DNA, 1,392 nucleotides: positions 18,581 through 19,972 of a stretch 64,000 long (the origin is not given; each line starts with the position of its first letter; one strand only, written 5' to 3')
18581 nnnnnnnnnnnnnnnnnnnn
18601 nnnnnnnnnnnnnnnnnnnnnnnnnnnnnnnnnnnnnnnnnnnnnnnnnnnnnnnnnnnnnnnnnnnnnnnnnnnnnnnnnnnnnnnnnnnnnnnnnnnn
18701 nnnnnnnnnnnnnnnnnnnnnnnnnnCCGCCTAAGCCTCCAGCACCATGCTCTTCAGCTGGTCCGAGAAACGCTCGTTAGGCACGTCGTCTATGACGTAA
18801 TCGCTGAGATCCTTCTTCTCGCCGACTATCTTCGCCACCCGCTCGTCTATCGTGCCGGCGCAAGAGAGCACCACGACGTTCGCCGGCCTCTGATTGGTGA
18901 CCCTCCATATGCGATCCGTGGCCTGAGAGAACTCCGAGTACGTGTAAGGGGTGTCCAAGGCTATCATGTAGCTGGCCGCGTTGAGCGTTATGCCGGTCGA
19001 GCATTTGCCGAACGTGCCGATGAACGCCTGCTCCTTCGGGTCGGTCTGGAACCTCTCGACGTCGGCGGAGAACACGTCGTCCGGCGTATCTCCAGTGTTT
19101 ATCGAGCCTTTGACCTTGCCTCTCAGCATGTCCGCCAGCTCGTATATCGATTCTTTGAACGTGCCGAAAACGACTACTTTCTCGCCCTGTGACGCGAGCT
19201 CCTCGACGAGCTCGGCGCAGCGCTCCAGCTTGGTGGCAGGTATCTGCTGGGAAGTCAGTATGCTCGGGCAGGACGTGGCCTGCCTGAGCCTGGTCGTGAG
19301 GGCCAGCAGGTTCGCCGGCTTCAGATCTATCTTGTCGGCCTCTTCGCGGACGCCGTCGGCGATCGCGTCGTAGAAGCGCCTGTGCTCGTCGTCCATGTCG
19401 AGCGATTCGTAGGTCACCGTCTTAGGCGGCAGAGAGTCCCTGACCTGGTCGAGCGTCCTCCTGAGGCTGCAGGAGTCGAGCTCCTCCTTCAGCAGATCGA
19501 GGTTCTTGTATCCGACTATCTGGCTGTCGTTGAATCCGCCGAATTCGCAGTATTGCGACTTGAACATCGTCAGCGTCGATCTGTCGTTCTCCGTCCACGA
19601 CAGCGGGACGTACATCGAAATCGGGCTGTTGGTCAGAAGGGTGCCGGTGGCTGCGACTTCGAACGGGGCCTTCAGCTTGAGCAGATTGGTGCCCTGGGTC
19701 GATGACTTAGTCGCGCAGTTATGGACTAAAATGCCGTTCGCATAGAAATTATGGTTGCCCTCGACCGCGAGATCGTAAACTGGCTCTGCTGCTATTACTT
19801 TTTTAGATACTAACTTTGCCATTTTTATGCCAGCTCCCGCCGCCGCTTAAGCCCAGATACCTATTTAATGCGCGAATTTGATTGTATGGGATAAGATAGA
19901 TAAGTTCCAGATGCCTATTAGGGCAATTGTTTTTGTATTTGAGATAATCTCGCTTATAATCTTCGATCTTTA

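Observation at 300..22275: Sixteen copies of a conserved early promoter cassette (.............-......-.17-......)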

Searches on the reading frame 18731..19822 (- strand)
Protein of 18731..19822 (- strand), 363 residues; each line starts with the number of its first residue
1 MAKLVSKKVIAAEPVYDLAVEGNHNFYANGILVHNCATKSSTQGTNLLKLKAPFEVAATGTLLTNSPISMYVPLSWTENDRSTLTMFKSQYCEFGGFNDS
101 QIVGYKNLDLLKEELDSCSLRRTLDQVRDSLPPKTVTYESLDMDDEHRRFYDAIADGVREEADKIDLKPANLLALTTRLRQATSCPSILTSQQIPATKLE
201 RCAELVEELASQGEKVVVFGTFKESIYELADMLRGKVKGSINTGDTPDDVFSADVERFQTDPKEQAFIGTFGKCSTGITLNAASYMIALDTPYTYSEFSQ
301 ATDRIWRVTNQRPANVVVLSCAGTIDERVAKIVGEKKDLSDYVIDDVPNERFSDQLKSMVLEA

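Call 15: search_protein_families(library=pfam, proteins=[window:18731-19822:-], max_evalue=0.01)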
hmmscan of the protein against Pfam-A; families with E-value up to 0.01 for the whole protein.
window:18731-19822:- (363 aa): 3 families
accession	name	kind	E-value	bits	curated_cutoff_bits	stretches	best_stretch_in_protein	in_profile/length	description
PF00271.37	Helicase_C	-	6.3e-10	39.7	23.5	1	200-308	4-109/110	Helicase conserved C-terminal domain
PF14890.11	Intein_splicing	-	1.4e-06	28.7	35.8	1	13-35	133-155/155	Intein splicing domain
PF00176.29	SNF2-rel_dom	-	3.4e-06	26.8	24.9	1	103-185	201-287/290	SNF2-related domain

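Call 21: find_homologous_proteins(query=window:18731-19822:-)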
Query window:18731-19822:- (363 aa): 2711 proteins with E <= 0.001 among 6898 candidates; the best 120 are listed.
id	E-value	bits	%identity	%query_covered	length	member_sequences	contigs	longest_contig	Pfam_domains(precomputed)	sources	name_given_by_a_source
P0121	1.2e-236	802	99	100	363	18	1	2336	PF00176.30,PF00271.38,PF14890.12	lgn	-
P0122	1.7e-153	529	65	99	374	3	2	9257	PF00176.30,PF00271.38,PF14890.12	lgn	-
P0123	1.0e-145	503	62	99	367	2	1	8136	PF00176.30,PF00271.38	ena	-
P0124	1.1e-145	503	62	99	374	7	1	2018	PF00176.30,PF00271.38,PF14890.12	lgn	-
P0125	1.8e-145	503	62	99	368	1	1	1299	PF00176.30,PF00271.38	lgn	-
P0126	1.6e-143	496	100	63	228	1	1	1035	PF00271.38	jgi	jgi:SNF2 family DNA or RNA helicase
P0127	1.4e-142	493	65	91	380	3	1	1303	PF00176.30,PF00271.38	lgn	-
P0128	3.4e-142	492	66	91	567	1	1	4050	PF00270.36,PF00176.30,PF00271.38,PF04851.22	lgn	-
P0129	6.1e-142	491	60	100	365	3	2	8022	PF00176.30,PF00271.38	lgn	-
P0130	2.3e-141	489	60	99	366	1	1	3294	PF00176.30,PF00271.38,PF14890.12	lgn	-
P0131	3.1e-141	489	66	90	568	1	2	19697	PF00176.30,PF00271.38,PF04851.22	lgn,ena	-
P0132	1.0e-138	480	66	90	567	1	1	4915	PF00270.36,PF00176.30,PF00271.38,PF04851.22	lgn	-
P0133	2.2e-137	476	66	91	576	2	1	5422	PF00270.36,PF00176.30,PF00271.38,PF04851.22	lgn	-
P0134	3.4e-137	475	65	90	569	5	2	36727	PF00176.30,PF00271.38,PF04851.22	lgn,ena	-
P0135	6.2e-137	474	64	90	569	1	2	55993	PF00270.36,PF00176.30,PF00271.38,PF04851.22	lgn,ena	-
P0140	1.6e-135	470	63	90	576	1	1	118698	PF00270.36,PF00176.30,PF00271.38,PF04851.22,PF07443.19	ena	-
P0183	2.0e-133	463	62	90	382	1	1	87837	PF00176.30,PF00271.38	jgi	jgi:SNF2 family DNA or RNA helicase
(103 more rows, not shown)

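Call 24: find_encoding_contigs(protein=P0183, flank=10000, max_places=2)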
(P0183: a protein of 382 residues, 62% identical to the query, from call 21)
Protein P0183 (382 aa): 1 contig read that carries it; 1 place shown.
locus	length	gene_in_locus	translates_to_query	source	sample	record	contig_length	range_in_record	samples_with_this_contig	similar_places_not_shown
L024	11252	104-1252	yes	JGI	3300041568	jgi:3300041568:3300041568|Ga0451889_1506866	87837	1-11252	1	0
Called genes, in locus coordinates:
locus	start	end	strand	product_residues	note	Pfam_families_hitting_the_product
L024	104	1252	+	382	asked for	PF00176:SNF2-rel_dom, PF00271:Helicase_C (weak)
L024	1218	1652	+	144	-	-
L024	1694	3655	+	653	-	-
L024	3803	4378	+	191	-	-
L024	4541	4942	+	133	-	-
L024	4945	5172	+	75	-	-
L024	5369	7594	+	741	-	PF03477:ATP-cone, PF13597:NRDD, PF01228:Gly_radical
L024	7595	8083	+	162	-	PF13353:Fer4_12, PF04055:Radical_SAM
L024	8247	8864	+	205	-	-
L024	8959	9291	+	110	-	-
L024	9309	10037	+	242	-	-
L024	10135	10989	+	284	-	-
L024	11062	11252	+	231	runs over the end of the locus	-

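Call 25: find_encoding_contigs(protein=P0140, flank=10000, max_places=2)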
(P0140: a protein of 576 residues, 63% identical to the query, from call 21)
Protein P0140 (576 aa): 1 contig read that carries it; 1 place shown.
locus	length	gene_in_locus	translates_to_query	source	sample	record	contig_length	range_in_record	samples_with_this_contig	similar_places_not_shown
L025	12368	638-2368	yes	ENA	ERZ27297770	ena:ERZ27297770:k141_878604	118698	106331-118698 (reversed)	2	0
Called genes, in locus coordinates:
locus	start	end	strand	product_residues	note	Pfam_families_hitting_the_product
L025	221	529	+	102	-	-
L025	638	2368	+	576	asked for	PF07443:HARP (weak), PF00176:SNF2-rel_dom, PF00270:DEAD (weak), PF04851:ResIII, PF00271:Helicase_C (weak)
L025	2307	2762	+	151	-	-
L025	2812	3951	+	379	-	-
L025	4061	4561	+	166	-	-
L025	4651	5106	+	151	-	-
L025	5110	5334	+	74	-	-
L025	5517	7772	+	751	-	PF03477:ATP-cone, PF13597:NRDD, PF01228:Gly_radical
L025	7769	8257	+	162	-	PF13353:Fer4_12, PF04055:Radical_SAM (weak)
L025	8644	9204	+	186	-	-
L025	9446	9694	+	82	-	-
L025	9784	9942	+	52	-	-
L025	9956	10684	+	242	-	-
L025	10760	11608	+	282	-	-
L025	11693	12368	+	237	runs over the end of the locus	-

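Call 26: find_encoding_contigs(protein=P0122, flank=10000, max_places=2)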
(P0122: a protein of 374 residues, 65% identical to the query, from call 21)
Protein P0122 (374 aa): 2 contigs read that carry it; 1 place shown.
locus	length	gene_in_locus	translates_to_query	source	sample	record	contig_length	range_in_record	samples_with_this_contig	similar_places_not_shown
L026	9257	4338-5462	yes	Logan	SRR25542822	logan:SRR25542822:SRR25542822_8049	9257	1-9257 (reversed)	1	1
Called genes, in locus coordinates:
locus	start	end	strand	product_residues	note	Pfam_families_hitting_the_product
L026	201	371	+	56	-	-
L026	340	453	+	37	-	-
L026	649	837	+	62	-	-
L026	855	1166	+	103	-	-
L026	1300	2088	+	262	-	PF07460:NUMOD3 (faint), PF22083:I-HmuI_NUMOD-like (faint)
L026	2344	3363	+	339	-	PF00176:SNF2-rel_dom, PF00270:DEAD (faint), PF04851:ResIII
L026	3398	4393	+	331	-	PF01541:GIY-YIG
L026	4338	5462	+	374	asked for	PF14890:Intein_splicing (weak), PF00176:SNF2-rel_dom (weak), PF00271:Helicase_C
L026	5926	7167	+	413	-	-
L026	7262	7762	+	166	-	-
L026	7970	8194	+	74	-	-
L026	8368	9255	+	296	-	?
